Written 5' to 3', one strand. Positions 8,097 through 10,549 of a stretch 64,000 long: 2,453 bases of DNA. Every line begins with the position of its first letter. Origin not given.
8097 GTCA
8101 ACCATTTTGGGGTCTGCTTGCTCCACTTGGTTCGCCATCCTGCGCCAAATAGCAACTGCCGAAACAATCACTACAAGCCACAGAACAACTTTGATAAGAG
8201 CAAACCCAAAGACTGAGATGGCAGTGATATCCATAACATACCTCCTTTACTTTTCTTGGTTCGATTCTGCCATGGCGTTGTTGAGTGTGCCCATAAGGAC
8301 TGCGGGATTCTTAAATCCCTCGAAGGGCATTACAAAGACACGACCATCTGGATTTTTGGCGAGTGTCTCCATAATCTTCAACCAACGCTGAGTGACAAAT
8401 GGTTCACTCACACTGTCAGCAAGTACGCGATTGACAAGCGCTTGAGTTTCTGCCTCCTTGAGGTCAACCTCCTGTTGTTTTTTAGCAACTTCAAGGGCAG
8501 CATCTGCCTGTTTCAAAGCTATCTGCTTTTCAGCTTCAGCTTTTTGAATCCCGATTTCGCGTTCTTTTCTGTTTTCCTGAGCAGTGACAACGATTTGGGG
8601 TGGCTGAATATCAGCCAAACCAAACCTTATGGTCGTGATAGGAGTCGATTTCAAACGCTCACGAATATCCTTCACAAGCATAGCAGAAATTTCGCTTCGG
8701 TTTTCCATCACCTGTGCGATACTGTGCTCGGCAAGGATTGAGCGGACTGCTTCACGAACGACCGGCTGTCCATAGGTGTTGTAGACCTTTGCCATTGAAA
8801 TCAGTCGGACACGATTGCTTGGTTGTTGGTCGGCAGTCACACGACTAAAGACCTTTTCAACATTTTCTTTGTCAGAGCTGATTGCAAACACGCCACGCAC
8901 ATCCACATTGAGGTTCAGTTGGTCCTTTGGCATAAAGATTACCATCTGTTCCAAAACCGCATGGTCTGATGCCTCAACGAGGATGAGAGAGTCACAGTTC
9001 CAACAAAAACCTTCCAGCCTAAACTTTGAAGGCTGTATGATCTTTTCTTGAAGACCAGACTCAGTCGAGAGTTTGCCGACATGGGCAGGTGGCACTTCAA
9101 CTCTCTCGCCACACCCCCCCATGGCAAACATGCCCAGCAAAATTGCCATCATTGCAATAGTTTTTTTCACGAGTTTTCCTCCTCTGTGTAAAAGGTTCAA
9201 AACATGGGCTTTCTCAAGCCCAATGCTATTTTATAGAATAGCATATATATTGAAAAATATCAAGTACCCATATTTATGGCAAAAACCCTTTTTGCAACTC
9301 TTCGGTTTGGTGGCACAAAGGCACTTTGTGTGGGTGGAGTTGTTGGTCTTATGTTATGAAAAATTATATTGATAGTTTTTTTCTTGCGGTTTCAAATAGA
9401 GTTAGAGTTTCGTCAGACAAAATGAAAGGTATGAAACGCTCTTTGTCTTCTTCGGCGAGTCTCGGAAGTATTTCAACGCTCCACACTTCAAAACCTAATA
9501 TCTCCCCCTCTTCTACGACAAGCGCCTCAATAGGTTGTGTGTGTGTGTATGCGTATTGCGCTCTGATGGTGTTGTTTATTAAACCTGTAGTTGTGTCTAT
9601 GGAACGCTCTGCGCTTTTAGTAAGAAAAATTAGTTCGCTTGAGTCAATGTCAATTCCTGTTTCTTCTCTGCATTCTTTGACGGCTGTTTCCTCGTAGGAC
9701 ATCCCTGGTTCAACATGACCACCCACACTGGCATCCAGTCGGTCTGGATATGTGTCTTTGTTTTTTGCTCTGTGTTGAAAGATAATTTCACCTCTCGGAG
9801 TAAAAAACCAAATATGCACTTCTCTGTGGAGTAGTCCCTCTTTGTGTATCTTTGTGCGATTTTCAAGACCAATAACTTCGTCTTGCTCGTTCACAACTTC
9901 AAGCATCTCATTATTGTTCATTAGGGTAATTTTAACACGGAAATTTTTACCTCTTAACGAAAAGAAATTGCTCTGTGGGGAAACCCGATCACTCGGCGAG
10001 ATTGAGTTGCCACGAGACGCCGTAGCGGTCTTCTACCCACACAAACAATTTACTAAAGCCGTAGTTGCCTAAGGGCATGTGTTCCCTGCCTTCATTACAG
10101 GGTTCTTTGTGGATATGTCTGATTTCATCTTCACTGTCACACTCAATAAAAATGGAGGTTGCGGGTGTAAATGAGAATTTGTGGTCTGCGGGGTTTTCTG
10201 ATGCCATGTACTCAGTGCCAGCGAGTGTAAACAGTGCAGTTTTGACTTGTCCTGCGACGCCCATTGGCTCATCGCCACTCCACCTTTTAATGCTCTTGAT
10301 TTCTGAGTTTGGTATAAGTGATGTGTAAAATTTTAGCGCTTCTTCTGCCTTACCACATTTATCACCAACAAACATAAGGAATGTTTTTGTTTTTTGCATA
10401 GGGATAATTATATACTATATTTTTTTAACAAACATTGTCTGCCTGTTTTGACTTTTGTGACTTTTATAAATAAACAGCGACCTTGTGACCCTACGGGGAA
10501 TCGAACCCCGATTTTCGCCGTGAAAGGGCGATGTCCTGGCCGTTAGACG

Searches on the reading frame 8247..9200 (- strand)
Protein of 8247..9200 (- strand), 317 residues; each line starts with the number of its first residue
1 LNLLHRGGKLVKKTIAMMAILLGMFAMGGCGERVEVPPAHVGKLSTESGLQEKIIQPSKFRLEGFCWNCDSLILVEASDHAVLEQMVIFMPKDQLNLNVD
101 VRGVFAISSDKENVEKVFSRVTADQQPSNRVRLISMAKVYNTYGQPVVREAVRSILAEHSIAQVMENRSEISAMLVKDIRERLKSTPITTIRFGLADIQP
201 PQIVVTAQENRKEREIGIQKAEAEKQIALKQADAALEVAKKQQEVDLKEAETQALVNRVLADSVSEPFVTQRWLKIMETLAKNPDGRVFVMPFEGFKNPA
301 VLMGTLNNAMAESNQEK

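Call 74: search_protein_families(library=pfam, proteins=[window:8247-9200:-], max_evalue=0.00001)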
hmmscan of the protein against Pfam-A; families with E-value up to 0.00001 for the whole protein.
window:8247-9200:- (317 aa): 1 family
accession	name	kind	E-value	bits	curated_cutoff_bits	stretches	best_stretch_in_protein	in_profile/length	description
PF01145.31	Band_7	-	3e-14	53.9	23.6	1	36-226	3-170/176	SPFH domain / Band 7 family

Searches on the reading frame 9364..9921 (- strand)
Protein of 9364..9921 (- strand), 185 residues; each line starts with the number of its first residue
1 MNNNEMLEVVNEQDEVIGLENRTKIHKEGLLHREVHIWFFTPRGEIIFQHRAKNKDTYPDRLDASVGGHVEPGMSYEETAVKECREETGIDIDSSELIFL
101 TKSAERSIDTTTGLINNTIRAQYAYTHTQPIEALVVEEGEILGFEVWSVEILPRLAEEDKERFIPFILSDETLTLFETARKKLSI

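Call 77: search_protein_families(library=pfam, proteins=[window:9364-9921:-], max_evalue=0.001)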
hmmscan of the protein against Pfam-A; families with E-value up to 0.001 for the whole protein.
window:9364-9921:- (185 aa): 1 family
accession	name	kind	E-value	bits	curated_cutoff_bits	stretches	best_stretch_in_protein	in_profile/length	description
PF00293.34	NUDIX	-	4.6e-14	53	21.1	1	31-164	2-131/134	NUDIX domain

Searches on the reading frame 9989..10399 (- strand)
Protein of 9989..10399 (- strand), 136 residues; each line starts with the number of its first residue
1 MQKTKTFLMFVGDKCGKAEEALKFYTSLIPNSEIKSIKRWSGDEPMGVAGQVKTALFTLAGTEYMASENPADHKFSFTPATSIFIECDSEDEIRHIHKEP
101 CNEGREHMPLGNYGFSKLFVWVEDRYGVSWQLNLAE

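Call 77: search_protein_families(library=pfam, proteins=[window:9989-10399:-], max_evalue=0.001)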
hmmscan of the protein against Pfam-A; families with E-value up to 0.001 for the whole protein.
window:9989-10399:- (136 aa): 1 family
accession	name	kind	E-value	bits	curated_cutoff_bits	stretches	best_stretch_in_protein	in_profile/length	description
PF06983.19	3-dmu-9_3-mt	-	1e-27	97.4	24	1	2-132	1-115/116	3-demethylubiquinone-9 3-methyltransferase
